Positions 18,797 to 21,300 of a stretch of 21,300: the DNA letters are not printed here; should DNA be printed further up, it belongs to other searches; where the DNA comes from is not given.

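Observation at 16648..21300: Flotillin plus an unannotated giant coiled-coil protein: candidate two-gene system missed by the ORF track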

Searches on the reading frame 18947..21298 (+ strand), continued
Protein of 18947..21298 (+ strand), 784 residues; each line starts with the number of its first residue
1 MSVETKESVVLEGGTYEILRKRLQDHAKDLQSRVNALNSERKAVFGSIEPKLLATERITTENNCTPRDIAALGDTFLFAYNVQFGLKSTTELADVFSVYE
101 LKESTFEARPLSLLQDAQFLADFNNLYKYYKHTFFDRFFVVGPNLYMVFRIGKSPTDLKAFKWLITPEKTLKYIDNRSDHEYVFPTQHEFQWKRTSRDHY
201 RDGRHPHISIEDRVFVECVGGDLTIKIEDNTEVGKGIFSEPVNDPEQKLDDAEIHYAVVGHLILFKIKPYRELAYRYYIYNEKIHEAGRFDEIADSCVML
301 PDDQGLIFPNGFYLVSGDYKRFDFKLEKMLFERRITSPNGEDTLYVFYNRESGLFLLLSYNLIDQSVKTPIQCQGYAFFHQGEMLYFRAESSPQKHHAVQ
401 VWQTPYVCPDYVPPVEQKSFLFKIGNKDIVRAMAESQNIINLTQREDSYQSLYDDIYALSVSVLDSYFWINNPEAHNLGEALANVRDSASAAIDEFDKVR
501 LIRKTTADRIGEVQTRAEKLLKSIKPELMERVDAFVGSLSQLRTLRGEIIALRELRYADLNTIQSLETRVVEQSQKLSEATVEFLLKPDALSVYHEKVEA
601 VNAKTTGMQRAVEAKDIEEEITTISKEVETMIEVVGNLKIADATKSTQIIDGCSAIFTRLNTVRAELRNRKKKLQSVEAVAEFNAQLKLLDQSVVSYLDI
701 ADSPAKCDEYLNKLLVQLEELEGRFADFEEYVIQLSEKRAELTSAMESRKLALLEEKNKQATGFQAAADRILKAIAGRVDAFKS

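Call 39: fold_search(model_id=the predicted structure, library=pdb)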
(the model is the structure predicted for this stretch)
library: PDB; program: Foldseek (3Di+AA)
matches with E <= 10: 644; with E <= 0.001: 59
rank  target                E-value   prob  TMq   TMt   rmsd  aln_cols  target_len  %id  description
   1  8bbg_B                2.2e-06  0.96  0.11  0.07  28.5       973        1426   10  Structure of the IFT-A complex; anterograde IFT-A train model (released 2022-12-21)
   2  7sse_A                4.1e-06  1.00  0.20  0.43  13.8       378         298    9  Crystal structure of the WDR domain of human DCAF1 in complex with CYCA-117-70 (released 2021-12-15)
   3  5ods_D                7.8e-06  0.99  0.15  0.18  25.9       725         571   10  Structure of a phosphoprotein-protein complex (released 2018-03-14)
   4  7pi2_D                1.1e-05  1.00  0.17  0.34  15.7       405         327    9  PfCyRPA bound to monoclonal antibody Cy.003 Fab fragment (released 2022-02-09)
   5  5ods_B                1.2e-05  0.99  0.16  0.20  27.4       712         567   10  Structure of a phosphoprotein-protein complex (released 2018-03-14)
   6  12dl_HA               2.0e-05  1.00  0.18  0.33  16.2       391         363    9  Native structure of the cytoplasmic lattice (CPL) asymmetric unit from mouse MII eggs (released 2026-04-08)
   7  1yr2                  2.9e-05  1.00  0.14  0.15  24.8       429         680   11  Structural and Mechanistic Analysis of Two Prolyl Endopeptidases: Role of Inter-Domain Dynamics in Catalysis and Specifi (released 2005-03-15)
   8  6u42_5L               2.9e-05  0.87  0.08  0.09  21.9       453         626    5  Natively decorated ciliary doublet microtubule (released 2019-11-13)
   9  8g2z_0U               3.0e-05  1.00  0.16  0.20  16.4       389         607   12  48-nm doublet microtubule from Tetrahymena thermophila strain CU428 (released 2023-06-14)
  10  9e78_0L               3.6e-05  0.97  0.11  0.13  20.2       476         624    9  48-nm repeat of the Leishmania tarentolae doublet microtubule (released 2025-03-12)
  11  6gmu                  3.8e-05  1.00  0.18  0.34  18.4       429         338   10  Serum paraoxonase-1 by directed evolution with the L69G/H134R/F222S/T332S mutations (released 2019-04-17)
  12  8cdd_B                3.8e-05  1.00  0.18  0.35  14.6       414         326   10  PfRH5-PfCyRPA-PfRIPR complex from Plasmodium falciparum bound to antibody Cy.003 (released 2023-10-25)
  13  8otz_f                4.0e-05  0.84  0.08  0.09  21.8       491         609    8  48-nm repeat of the native axonemal doublet microtubule from bovine sperm (released 2023-11-22)
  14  9sfp_W                4.6e-05  1.00  0.17  0.32  18.2       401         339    9  Native cytoplasmic lattices from mouse oocytes (released 2026-03-18)
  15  8j07_i8               4.8e-05  0.99  0.17  0.11  44.9       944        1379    9  96nm repeat of human respiratory doublet microtubule and associated axonemal complexes (released 2023-07-26)
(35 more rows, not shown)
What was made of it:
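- Beta-propellers are common substrate- or peptide-binding modules (call 39).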

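Call 56: search_solved_structures(query=A2, max_evalue=0.01, show_alignments=2)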
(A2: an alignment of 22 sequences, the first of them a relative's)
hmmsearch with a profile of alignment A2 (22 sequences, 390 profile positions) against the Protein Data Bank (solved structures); distinct sequences matched with E-value up to 0.01: 90 (the best 60 are shown).
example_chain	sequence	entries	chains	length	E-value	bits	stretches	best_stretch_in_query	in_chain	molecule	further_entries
7wub_C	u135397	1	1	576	3e-06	29.3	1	54-91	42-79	Transitional endoplasmic reticulum ATPase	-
7wub_D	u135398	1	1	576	3e-06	29.3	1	54-91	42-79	Transitional endoplasmic reticulum ATPase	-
6mck_A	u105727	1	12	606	3.4e-06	29.1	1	54-91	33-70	Transitional endoplasmic reticulum ATPase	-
7rlj_A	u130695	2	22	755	5e-06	28.6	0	54-91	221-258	Transitional endoplasmic reticulum ATPase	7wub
8yka_A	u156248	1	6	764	5.1e-06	28.5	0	54-91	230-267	Transitional endoplasmic reticulum ATPase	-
7lmy_A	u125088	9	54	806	5.5e-06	28.4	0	54-91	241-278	Transitional endoplasmic reticulum ATPase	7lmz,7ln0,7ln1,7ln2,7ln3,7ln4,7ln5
5c18_A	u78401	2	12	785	5.5e-06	28.4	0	54-91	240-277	Transitional endoplasmic reticulum ATPase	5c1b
7y4w_A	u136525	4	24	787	5.6e-06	28.4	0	54-91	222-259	Transitional endoplasmic reticulum ATPase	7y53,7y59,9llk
7rlb_A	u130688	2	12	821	5.8e-06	28.4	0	54-91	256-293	Transitional endoplasmic reticulum ATPase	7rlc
7rlh_A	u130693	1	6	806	5.9e-06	28.3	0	54-91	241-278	Transitional endoplasmic reticulum ATPase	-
5c19_A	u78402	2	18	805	5.9e-06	28.3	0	54-91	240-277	Transitional endoplasmic reticulum ATPase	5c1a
7l5w_A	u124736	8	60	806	5.9e-06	28.3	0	54-91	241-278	Transitional endoplasmic reticulum ATPase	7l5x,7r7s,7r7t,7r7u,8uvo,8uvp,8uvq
10qq_A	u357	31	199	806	5.9e-06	28.3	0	54-91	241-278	Transitional endoplasmic reticulum ATPase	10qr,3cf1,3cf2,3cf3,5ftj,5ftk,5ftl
7k57_A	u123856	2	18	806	5.9e-06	28.3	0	54-91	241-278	Transitional endoplasmic reticulum ATPase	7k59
9yrc_A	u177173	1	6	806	5.9e-06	28.3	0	54-91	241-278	Transitional endoplasmic reticulum ATPase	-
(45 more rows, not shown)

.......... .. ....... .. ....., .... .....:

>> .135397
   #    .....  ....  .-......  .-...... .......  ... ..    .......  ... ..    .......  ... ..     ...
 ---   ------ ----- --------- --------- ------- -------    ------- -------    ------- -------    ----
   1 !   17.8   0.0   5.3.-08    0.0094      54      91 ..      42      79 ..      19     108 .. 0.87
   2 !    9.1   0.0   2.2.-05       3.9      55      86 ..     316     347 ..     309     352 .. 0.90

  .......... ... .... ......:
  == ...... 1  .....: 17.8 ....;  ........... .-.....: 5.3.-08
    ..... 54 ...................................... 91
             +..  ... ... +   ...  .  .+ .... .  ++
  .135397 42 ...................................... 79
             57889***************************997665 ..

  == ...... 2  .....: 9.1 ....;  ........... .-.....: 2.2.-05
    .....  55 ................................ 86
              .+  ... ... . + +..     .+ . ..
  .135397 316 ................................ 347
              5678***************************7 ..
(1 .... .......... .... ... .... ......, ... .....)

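Call 58: search_protein_families(library=pfam, proteins=[L007:13643-14812:+, L018:13769-14938:+, L076:13634-14803:+], max_evalue=1)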
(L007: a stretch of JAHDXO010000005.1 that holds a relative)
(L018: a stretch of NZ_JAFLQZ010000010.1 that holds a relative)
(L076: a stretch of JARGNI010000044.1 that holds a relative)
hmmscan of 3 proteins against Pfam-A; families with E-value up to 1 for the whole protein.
L007:13643-14812:+ (390 aa): 11 families
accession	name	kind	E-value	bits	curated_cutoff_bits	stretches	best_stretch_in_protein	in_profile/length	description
PF00004.35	AAA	-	2.9e-07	31.4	21.2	1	54-135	1-73/131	ATPase family associated with various cellular activities (AAA)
PF13401.12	AAA_22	-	4e-06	27.6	27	1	51-145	5-110/130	AAA domain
PF05496.18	RuvB_N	-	4.6e-06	26.9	27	1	38-90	20-72/159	Holliday junction DNA helicase RuvB P-loop domain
PF07728.20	AAA_5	-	9.1e-06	26.2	22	1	54-180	2-126/139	AAA domain (dynein-related subfamily)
PF13191.12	AAA_16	-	0.0035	18.3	32.6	1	45-76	18-49/167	AAA ATPase domain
PF25199.1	nSTAND_NTPase5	-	0.005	17.1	34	1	44-164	34-141/145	Novel STAND NTPase 5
PF13173.12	AAA_14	-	0.016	15.7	27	1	61-148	12-90/129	AAA domain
PF20720.3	nSTAND3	-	0.059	13.5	27.2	1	50-74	16-40/155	Novel STAND NTPase 3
PF24883.2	NPHP3_N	-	0.11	13.2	24.8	1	50-75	21-46/164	Nephrocystin 3, N-terminal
PF13207.12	AAA_17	-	0.16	12.7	27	0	59-79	3-23/136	AAA domain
PF00910.28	RNA_helicase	-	0.17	12.8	21.5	0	55-76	2-23/105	RNA helicase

L018:13769-14938:+ (390 aa): 9 families
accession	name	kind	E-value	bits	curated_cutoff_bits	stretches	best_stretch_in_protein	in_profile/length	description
PF00004.35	AAA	-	1.1e-06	29.6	21.2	1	54-132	1-70/131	ATPase family associated with various cellular activities (AAA)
PF07728.20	AAA_5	-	3.9e-06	27.3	22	1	54-181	2-127/139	AAA domain (dynein-related subfamily)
PF13401.12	AAA_22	-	4e-05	24.4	27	1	52-145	6-110/130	AAA domain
PF05496.18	RuvB_N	-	5.5e-05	23.4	27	1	43-90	25-72/159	Holliday junction DNA helicase RuvB P-loop domain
PF25199.1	nSTAND_NTPase5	-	0.072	13.4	34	1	46-146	36-122/145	Novel STAND NTPase 5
PF13191.12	AAA_16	-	0.082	13.8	32.6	0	51-75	24-48/167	AAA ATPase domain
PF24883.2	NPHP3_N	-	0.23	12.1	24.8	0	52-75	23-46/164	Nephrocystin 3, N-terminal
PF00910.28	RNA_helicase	-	0.26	12.2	21.5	0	55-76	2-23/105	RNA helicase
PF20720.3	nSTAND3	-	0.26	11.4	27.2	1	52-74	18-40/155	Novel STAND NTPase 3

L076:13634-14803:+ (390 aa): 11 families
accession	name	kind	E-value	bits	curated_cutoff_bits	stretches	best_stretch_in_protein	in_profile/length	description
PF00004.35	AAA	-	1.2e-08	35.9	21.2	1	54-135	1-73/131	ATPase family associated with various cellular activities (AAA)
PF13401.12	AAA_22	-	3.6e-06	27.8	27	1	51-147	5-111/130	AAA domain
PF07728.20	AAA_5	-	3.6e-06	27.4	22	1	54-177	2-125/139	AAA domain (dynein-related subfamily)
PF05496.18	RuvB_N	-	1.8e-05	25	27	1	45-89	27-71/159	Holliday junction DNA helicase RuvB P-loop domain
PF13191.12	AAA_16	-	0.0013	19.7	32.6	1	44-76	17-49/167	AAA ATPase domain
PF10759.14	BPA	-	0.064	13.3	29.5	1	255-297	9-50/161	Bacterial proteasome activator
PF20720.3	nSTAND3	-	0.067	13.3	27.2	1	51-75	17-41/155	Novel STAND NTPase 3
PF07726.17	AAA_3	-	0.12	12.7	27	1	54-138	2-81/131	ATPase family associated with various cellular activities (AAA)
PF13238.12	AAA_18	-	0.15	13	29.4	1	56-98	3-35/128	AAA domain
PF03215.21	Rad17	-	0.15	12.4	23.8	1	48-82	44-76/186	Rad17 P-loop domain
PF13207.12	AAA_17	-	0.18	12.5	27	1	59-80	3-24/136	AAA domain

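Call 63: find_homologous_proteins(query=L007:13643-15274:+, max_evalue=1e-20)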
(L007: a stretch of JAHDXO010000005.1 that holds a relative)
Query L007:13643-15274:+ (544 aa): 1830 proteins with E <= 1e-20 among 8000 candidates; the best 120 are listed.
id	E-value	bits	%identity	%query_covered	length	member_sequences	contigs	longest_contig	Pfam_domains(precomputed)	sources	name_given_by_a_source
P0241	0.0e+0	1048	87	99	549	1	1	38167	PF00004.36,PF13401.13,PF05496.19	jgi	jgi:hypothetical protein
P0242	1.8e-277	939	85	90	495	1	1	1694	PF00004.36,PF13401.13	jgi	jgi:MoxR-like ATPase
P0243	1.9e-272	923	75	100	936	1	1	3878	PF00004.36,PF05496.19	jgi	jgi:hypothetical protein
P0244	1.9e-265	899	75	99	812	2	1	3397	PF00004.36,PF13401.13,PF05496.19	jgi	jgi:hypothetical protein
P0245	7.1e-263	891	75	99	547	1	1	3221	PF00004.36,PF13401.13,PF05496.19,PF07728.21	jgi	jgi:hypothetical protein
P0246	1.2e-245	834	80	84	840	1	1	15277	PF00004.36,PF13401.13,PF05496.19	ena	-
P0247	6.0e-236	802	68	99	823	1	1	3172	PF00004.36,PF13401.13,PF05496.19,PF07728.21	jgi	jgi:hypothetical protein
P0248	6.8e-235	799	66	99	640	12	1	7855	PF00004.36,PF13401.13,PF05496.19,PF07728.21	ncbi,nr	ncbi:MAG: AAA family ATPase, partial [Planctomycetota bacterium]|nr:AAA family ATPase [Planctomyceto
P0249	7.4e-233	792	62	99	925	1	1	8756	PF00004.36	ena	-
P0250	2.0e-231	787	63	99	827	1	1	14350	PF00004.36,PF13401.13,PF05496.19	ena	-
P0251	6.8e-230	782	66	99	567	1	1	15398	PF00004.36,PF13401.13,PF05496.19,PF07728.21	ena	-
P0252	1.6e-229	781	65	99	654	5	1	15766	PF00004.36,PF13401.13,PF05496.19,PF07728.21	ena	-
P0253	8.8e-229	779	61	99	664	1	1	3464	PF00004.36,PF13401.13,PF05496.19,PF07728.21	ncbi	ncbi:MAG: AAA family ATPase, partial [Planctomycetaceae bacterium]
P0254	1.1e-228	778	66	99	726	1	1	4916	PF00004.36,PF13401.13,PF05496.19,PF07728.21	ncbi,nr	ncbi:MAG TPA: ATP-binding protein, partial [Planctomycetes bacterium]|nr:ATP-binding protein [Planct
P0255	6.4e-228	776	64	99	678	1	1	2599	PF00004.36,PF13401.13,PF07728.21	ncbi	-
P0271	1.0e-218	745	62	99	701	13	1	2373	PF12458.14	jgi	-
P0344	1.9e-194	665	71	78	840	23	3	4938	PF12458.14,PF00004.36,PF13401.13,PF07728.21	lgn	-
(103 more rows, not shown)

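Call 71: predict_structure(alignment_id=A3)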
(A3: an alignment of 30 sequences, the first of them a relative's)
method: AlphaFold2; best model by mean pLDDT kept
length: 549 residues; sequences in the alignment: 30
mean_pLDDT: 69.2   pTM: 0.55
mean pLDDT of the five models: 69.2, 66.7, 65.2, 64.0, 61.3
residues with pLDDT >= 90: 85; 70-90: 228; 50-70: 132; < 50: 104
segments of 3 or more residues with pLDDT < 50: 13-22, 45-56, 150-204, 469-485
pLDDT, mean of each block of 10 residues (from residue 1): 61 39 60 64 48 47 56 71 82 85 90 86 75 78 67 32 34 28 31 35 55 82 86 87 91 87 93 94 88 74 86 86 90 94 77 94 94 90 76 75 75 74 65 70 63 57 51 39 49 65 63 56 71 76 66
secondary structure, 60 per line:
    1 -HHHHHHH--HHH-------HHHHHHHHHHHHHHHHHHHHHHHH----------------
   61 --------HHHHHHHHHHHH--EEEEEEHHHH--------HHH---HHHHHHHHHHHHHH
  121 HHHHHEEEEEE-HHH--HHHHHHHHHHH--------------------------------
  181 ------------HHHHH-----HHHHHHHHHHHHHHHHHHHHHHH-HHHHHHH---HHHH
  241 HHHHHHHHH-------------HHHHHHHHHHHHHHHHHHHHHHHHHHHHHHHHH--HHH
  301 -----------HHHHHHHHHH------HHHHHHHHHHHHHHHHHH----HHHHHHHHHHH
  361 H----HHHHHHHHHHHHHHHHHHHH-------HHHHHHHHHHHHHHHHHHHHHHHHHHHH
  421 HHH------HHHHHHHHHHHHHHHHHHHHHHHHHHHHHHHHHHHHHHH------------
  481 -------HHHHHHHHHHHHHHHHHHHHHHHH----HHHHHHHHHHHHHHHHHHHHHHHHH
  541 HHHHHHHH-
elements in order: H2-8 H21-44 H69-80 E83-88 H89-92 H107-125 E126-131 H138-148 H193-197 H203-225 H227-233 H237-249 H263-295 H312-321 H328-345 H350-361 H366-385 H393-423 H430-468 H488-511 H516-548

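Call 73: fold_search(model_id=the predicted structure, library=pdb)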
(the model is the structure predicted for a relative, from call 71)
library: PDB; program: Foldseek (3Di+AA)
matches with E <= 10: 168; with E <= 0.001: 0
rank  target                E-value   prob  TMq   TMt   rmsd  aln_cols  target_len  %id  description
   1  6ef3_K                3.9e-01  0.85  0.13  0.18   6.2       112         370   28  Yeast 26S proteasome bound to ubiquitinated substrate (4D motor state) (released 2018-10-17)
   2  2d4c_A                4.9e-01  0.09  0.08  0.16  30.0       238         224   14  Crystal structure of the endophilin BAR domain mutant (released 2006-07-11)
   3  5cwf_C                6.0e-01  0.16  0.09  0.21  15.0       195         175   11  Crystal structure of de novo designed helical repeat protein DHR8 (released 2015-12-16)
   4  5ftm_A                6.9e-01  0.57  0.14  0.11   6.9       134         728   26  Cryo-EM structure of human p97 bound to ATPgS (Conformation II) (released 2016-01-27)
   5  7upp_B                6.9e-01  0.13  0.12  0.16  19.5       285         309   13  Crystal structure of designed heterotrimeric assembly DHT03_2arm_A21/B21/C long (released 2022-12-14)
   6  5c19_B                7.2e-01  0.28  0.11  0.09   8.3       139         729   22  p97 variant 2 in the apo state (released 2016-01-13)
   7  5cwp                  7.2e-01  0.11  0.11  0.17  13.1       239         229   13  Crystal structure of de novo designed helical repeat protein DHR79 (released 2015-12-16)
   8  2q13                  7.6e-01  0.10  0.09  0.13  37.4       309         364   10  Crystal structure of BAR-PH domain of APPL1 (released 2007-08-14)
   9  2z0v_B                8.0e-01  0.08  0.08  0.17  26.5       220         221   14  Crystal structure of BAR domain of Endophilin-III (released 2008-05-13)
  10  8to0_Af               8.0e-01  0.06  0.06  0.10  37.9       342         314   13  48-nm repeating structure of doublets from mouse sperm flagella (released 2023-11-01)
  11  8ua0_E                8.4e-01  0.28  0.13  0.15   7.9       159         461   14  Cdc48-Shp1 unfolding native substrate, Class 8 (released 2024-11-06)
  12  5h3d_B                8.8e-01  0.08  0.08  0.11  42.5       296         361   17  Helical structure of membrane tubules decorated by ACAP1 (BARPH doamin) protein by cryo-electron microscopy and MD sim (released 2019-01-16)
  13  8ub4_E                9.2e-01  0.18  0.11  0.12  10.0       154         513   21  Cdc48-Shp1 unfolding native substrate, consensus structure (released 2024-11-06)
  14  5c5b_D                9.7e-01  0.07  0.08  0.11  38.4       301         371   12  Crystal Structure of Human APPL BAR-PH Heterodimer (released 2016-06-22)
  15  2z0o                  1.1e+00  0.07  0.08  0.12  34.4       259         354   10  Crystal structure of APPL1-BAR-PH domain (released 2008-05-13)
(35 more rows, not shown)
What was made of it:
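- Closest known: MoxR / AAA_5. Different: The structure model is too poor to place the clade (calls 71, 73).
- Tried and rejected: The AF2 model of the AAA module was poor (pLDDT 69, core poorly modelled), and Foldseek found nothing significant, so clade assignment was abandoned (calls 71, 73).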
